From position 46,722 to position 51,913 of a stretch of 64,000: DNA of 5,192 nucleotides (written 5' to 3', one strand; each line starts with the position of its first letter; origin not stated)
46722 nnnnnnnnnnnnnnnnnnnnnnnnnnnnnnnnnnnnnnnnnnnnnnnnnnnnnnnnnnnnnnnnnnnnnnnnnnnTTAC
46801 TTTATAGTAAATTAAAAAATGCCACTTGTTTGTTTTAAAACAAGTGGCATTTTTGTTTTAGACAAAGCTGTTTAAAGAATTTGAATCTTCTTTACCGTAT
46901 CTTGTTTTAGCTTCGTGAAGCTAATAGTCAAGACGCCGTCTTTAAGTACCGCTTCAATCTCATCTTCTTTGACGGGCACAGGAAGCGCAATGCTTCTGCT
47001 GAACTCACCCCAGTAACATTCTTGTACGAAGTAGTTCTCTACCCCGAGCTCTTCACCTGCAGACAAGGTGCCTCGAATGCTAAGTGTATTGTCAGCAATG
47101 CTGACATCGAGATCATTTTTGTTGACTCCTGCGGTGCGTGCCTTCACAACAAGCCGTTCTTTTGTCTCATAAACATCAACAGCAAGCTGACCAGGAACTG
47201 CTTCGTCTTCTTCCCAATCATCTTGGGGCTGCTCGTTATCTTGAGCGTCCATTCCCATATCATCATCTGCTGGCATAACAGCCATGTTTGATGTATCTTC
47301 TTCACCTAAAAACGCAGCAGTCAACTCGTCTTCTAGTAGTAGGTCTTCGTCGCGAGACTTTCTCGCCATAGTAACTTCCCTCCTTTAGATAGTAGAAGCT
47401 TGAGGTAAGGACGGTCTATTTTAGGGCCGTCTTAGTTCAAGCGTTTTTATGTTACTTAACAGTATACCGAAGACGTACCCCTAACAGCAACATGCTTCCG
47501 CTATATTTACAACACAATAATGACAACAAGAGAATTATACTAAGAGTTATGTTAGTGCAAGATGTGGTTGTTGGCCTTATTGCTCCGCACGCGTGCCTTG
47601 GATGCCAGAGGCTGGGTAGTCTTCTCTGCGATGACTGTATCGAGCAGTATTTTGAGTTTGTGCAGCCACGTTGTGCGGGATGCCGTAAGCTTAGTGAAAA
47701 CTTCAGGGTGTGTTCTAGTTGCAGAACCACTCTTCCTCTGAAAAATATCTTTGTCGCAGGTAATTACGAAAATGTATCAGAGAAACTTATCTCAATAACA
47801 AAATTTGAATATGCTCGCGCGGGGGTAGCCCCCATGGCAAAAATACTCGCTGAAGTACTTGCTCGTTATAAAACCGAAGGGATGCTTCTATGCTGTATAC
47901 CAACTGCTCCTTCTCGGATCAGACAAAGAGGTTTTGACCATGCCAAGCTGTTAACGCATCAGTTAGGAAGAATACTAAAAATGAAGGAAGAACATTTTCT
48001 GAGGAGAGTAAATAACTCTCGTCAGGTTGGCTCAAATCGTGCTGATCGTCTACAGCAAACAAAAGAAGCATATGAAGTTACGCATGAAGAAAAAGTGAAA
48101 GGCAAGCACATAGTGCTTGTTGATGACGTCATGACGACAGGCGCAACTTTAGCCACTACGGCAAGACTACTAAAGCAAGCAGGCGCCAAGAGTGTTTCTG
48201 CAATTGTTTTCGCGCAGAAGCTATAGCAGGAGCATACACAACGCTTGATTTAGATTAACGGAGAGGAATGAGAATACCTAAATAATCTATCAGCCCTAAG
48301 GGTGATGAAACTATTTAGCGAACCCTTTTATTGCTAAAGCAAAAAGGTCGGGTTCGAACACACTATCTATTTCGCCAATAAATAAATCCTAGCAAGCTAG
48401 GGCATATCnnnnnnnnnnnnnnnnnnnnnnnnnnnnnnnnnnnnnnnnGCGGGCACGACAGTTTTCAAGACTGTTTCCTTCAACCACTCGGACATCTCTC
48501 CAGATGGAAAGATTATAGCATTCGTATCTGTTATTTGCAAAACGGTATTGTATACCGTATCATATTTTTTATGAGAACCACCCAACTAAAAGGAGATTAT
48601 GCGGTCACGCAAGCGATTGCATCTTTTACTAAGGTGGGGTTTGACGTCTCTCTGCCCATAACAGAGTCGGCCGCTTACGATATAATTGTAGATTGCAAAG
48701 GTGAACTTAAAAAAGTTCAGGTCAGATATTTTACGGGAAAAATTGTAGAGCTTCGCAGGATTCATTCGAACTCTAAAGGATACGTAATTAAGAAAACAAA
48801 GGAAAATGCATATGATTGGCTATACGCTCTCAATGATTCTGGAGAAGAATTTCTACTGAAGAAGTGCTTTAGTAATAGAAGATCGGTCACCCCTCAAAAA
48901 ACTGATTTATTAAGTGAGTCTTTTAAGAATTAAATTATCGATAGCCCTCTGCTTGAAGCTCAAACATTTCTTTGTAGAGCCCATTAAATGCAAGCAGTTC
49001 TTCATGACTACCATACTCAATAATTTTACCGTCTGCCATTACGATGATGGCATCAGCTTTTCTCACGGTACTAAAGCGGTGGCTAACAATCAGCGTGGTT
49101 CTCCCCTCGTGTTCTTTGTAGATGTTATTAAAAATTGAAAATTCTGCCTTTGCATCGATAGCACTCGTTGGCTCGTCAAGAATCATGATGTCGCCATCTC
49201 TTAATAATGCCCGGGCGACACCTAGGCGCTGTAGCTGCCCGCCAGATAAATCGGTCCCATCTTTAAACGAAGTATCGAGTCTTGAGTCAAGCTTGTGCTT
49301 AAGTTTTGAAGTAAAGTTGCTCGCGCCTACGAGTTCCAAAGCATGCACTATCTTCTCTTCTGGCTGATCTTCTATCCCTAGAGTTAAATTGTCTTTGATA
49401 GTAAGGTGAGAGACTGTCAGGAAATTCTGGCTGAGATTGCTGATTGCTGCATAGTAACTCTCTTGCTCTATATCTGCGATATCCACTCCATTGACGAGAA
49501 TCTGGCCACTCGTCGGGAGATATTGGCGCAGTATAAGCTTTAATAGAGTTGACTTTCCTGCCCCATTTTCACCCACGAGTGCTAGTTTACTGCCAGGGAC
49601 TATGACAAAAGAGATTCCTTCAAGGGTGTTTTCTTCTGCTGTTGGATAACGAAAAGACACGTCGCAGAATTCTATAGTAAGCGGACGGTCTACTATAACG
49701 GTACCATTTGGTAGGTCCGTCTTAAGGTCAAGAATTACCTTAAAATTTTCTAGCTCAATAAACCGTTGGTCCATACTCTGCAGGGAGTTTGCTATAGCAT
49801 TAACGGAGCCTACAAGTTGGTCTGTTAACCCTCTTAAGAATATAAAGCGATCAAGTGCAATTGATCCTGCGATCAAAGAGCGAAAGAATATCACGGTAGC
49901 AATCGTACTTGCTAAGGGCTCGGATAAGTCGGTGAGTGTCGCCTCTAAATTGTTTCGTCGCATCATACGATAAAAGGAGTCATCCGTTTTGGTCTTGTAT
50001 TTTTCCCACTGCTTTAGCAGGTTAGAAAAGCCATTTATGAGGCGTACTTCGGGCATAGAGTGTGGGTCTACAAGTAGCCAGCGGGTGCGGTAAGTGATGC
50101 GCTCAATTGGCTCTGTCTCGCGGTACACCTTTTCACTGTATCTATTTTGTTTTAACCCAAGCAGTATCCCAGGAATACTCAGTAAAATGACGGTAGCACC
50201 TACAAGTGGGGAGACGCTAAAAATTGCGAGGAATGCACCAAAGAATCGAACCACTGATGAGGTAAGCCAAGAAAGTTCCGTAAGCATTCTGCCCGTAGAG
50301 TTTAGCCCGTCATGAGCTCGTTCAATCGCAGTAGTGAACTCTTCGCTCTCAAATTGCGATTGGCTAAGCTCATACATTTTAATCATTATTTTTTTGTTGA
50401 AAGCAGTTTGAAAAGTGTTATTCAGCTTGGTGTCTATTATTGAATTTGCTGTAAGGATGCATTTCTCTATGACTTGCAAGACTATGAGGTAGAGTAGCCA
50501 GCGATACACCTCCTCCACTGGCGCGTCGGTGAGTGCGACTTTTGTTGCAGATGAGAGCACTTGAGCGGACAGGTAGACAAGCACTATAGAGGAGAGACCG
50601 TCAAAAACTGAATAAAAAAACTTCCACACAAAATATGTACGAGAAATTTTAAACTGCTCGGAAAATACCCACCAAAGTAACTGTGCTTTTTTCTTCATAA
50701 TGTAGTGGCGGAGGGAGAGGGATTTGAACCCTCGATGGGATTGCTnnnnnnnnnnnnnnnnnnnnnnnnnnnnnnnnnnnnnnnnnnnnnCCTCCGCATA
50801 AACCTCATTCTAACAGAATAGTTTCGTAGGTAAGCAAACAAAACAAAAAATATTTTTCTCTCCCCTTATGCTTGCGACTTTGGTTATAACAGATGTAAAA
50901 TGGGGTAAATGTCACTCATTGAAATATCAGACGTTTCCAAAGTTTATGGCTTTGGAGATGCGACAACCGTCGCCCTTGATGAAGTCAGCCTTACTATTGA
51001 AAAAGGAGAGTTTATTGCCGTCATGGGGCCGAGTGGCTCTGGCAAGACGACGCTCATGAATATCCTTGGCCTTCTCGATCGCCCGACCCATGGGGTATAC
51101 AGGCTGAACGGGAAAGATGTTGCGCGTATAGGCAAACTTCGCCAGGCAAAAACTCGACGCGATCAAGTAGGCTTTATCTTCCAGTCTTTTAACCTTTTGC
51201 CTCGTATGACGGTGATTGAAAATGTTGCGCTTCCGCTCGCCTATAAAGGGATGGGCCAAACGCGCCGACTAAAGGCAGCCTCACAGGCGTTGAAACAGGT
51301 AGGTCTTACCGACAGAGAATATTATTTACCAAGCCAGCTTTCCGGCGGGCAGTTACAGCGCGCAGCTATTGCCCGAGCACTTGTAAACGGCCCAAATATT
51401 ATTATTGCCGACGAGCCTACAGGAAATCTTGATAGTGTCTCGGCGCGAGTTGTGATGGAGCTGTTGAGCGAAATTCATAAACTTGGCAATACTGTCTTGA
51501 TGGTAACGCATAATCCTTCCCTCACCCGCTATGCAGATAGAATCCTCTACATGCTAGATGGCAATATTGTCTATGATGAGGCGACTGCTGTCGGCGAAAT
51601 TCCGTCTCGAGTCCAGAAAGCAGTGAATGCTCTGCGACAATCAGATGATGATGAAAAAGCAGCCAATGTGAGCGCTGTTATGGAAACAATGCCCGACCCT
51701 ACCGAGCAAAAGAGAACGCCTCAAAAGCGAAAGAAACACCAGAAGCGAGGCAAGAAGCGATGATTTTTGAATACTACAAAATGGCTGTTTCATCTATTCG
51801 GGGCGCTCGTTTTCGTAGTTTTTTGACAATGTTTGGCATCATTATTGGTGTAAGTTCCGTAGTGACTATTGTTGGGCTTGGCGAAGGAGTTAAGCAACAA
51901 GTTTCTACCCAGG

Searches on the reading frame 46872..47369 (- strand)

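Call 66: search_protein_families(library=pfam, proteins=[window:46872-47369:-], max_evalue=0.001)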
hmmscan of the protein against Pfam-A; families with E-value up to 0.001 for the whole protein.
window:46872-47369:- (165 aa): 2 families
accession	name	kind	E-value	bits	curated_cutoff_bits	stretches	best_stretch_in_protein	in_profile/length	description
PF00011.27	HSP20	-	3.4e-18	66.1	20.8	1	66-164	2-101/102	Hsp20/alpha crystallin family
PF17886.7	ArsA_HSP20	-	1.4e-06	28.2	22.5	1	73-151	4-63/63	HSP20-like domain found in ArsA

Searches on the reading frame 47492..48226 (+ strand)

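Call 66: search_protein_families(library=pfam, proteins=[window:47492-48226:+], max_evalue=0.001)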
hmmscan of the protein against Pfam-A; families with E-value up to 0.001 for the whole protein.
window:47492-48226:+ (244 aa): 2 families
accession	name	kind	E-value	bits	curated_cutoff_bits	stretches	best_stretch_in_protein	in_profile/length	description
PF00156.33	Pribosyltran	-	1.4e-12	47.6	26.3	1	189-243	71-126/158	Phosphoribosyl transferase domain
PF18912.6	DZR_2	-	0.00011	22.4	27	0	28-78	3-56/56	Double zinc ribbon domain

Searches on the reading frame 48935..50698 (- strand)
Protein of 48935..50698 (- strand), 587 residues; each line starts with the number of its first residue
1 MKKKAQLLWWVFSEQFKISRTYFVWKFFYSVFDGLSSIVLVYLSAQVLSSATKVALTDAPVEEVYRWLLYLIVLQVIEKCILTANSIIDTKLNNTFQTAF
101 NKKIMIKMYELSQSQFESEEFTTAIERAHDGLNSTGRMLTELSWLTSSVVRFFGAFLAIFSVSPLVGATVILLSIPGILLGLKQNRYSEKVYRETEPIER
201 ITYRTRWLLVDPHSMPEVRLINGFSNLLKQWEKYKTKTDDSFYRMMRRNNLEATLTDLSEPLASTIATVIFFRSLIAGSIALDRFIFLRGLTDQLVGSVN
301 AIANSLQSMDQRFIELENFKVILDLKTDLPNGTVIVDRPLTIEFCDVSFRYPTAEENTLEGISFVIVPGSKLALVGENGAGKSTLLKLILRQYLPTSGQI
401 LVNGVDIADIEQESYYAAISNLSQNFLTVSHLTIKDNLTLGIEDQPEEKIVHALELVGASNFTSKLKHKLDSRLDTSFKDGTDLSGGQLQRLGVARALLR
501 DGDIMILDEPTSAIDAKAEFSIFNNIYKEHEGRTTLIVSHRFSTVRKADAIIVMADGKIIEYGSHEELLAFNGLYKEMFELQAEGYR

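Call 66: search_protein_families(library=pfam, proteins=[window:48935-50698:-], max_evalue=0.001)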
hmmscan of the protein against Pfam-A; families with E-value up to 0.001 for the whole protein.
window:48935-50698:- (587 aa): 3 families
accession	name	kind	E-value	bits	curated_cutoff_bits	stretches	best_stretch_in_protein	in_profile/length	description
PF00005.33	ABC_tran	-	1.1e-31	110.7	25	1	359-512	1-137/137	ABC transporter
PF13304.12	AAA_21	-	9.1e-08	32.9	27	0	373-392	3-24/304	AAA domain, putative AbiEii toxin, Type IV TA system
PF02463.25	SMC_N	-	0.00019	21.4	40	0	373-554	28-211/220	RecF/RecN/SMC N terminal domain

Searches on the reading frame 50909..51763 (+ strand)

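Call 25: search_protein_families(library=pfam, proteins=[window:50909-51763:+], max_evalue=0.001)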
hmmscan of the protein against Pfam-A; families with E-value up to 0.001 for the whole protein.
window:50909-51763:+ (284 aa): 4 families
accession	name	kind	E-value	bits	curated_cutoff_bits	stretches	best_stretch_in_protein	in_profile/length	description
PF00005.33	ABC_tran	-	3e-35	122.2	25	1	23-171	1-136/137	ABC transporter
PF13304.12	AAA_21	-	4.4e-07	30.7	27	0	36-58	2-27/304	AAA domain, putative AbiEii toxin, Type IV TA system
PF13401.12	AAA_22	-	4.8e-05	24.1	27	0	33-68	5-33/130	AAA domain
PF02463.25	SMC_N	-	6.6e-05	22.9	40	1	33-214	24-210/220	RecF/RecN/SMC N terminal domain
